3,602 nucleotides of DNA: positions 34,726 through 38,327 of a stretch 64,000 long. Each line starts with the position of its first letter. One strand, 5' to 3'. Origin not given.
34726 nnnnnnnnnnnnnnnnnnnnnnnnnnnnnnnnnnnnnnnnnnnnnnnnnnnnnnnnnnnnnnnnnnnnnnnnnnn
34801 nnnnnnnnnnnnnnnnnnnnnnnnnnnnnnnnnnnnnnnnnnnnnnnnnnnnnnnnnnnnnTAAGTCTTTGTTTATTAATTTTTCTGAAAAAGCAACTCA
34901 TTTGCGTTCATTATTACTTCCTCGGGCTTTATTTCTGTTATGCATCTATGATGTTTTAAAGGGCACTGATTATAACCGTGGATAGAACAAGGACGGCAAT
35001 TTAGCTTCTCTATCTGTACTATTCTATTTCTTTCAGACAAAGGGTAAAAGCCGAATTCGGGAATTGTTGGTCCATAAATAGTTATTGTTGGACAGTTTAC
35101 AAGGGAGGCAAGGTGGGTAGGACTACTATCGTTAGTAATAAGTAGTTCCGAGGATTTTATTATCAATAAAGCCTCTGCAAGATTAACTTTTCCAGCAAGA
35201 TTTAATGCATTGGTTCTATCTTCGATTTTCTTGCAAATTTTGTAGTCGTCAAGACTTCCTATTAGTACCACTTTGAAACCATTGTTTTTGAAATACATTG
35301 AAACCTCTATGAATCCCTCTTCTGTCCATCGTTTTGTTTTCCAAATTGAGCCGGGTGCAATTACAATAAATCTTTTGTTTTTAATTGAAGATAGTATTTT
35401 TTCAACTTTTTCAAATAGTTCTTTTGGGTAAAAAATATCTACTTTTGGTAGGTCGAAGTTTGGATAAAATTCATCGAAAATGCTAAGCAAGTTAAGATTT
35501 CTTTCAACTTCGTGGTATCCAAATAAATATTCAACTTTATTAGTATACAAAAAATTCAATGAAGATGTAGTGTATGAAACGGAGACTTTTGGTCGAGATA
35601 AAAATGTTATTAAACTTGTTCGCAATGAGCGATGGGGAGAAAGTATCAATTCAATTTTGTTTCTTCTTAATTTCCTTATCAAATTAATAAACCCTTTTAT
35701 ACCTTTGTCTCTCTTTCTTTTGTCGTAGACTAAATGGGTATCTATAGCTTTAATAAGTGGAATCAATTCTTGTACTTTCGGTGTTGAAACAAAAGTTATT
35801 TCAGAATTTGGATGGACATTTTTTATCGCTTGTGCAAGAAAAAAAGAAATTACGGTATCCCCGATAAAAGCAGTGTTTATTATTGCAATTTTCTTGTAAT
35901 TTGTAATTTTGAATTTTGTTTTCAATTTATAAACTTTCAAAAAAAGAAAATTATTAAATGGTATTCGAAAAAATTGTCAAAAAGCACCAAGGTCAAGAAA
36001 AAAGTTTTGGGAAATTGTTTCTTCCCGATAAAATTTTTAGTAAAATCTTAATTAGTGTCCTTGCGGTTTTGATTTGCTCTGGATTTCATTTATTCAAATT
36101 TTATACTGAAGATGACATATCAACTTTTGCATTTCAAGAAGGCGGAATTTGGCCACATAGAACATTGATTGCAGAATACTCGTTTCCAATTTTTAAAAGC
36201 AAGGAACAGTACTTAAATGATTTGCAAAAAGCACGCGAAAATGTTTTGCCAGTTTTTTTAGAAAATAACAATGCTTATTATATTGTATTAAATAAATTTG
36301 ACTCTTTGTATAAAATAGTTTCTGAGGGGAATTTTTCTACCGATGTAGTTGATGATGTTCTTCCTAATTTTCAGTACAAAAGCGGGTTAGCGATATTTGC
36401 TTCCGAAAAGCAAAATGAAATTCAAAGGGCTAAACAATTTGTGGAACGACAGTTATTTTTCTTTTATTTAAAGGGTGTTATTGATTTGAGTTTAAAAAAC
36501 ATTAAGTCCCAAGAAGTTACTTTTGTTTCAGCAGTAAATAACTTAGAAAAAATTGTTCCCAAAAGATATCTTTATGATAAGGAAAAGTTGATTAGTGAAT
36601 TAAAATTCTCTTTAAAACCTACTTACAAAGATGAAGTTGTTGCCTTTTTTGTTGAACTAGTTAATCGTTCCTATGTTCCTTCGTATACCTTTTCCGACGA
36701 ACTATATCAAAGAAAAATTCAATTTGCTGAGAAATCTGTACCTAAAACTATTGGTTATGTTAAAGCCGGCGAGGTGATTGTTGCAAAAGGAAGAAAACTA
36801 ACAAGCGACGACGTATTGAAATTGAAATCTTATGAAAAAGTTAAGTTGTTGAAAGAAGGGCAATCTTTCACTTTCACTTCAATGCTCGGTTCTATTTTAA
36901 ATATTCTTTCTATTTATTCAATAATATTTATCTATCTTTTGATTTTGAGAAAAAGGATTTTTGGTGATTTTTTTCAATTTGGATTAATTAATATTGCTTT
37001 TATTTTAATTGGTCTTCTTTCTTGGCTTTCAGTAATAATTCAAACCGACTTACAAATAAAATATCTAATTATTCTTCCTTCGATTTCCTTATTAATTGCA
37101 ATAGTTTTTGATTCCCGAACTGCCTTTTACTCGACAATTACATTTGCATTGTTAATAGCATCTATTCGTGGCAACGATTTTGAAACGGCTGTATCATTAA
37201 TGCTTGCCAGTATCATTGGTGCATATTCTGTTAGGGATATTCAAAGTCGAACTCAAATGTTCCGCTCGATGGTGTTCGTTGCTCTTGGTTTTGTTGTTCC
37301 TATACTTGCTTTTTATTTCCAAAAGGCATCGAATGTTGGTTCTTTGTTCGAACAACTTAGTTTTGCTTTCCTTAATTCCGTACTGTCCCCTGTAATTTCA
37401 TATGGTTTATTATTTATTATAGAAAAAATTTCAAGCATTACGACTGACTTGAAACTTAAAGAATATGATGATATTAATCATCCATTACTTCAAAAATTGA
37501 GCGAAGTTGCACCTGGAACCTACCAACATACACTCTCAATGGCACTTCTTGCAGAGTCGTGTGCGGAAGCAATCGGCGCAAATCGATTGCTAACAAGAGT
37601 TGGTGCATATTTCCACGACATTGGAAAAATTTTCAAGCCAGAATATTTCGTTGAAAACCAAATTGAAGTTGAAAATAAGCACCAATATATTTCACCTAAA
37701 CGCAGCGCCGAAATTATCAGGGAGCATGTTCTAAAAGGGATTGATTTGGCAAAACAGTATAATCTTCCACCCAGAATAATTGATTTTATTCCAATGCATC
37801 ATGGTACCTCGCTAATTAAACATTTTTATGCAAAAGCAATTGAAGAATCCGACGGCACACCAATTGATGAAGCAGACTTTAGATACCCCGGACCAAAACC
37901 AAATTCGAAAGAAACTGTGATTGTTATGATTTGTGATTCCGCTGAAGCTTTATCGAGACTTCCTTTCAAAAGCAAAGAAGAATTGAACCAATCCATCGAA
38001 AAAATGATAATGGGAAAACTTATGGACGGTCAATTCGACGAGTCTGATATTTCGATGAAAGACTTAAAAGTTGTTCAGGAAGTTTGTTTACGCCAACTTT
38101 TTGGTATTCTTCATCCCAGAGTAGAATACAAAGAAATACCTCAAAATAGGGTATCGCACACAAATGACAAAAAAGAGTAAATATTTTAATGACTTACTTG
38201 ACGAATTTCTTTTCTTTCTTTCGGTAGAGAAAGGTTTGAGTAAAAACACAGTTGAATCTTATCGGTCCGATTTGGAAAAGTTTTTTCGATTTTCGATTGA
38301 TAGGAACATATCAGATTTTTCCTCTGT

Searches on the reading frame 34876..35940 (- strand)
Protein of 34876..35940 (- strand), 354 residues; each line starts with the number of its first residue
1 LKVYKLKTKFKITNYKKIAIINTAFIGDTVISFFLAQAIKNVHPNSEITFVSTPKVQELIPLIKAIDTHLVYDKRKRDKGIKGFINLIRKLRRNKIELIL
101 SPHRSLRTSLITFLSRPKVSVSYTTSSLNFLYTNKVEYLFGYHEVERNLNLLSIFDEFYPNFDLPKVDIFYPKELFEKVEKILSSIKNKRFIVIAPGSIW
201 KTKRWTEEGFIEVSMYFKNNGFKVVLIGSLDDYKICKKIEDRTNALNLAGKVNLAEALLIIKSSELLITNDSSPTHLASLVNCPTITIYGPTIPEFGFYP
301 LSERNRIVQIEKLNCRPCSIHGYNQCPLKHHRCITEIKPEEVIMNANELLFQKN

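Call 12: search_protein_families(library=pfam, proteins=[window:34876-35940:-], max_evalue=0.01)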
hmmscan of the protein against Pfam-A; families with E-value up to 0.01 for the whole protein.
window:34876-35940:- (354 aa): 1 family
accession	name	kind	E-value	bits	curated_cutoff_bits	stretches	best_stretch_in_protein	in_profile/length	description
PF01075.23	Glyco_transf_9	-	9.3e-35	120.6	22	1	86-319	3-237/247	Glycosyltransferase family 9 (heptosyltransferase)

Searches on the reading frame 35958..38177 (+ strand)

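Call 12: search_protein_families(library=pfam, proteins=[window:35958-38177:+], max_evalue=0.01)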
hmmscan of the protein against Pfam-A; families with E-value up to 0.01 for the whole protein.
window:35958-38177:+ (740 aa): 4 families
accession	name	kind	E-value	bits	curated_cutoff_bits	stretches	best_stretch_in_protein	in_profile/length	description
PF07698.17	7TM-7TMR_HD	-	2.5e-25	89.9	29.4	1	307-496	2-190/190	7TM receptor with intracellular HD hydrolase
PF07697.16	7TMR-HDED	-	8.5e-18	65.6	27.6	1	68-294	8-222/224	7TM-HD extracellular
PF01966.28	HD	-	3.2e-17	63.3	22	1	521-664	1-115/116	HD domain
PF08668.18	HDOD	-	0.0061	16.5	22.9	0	521-615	95-194/196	HDOD domain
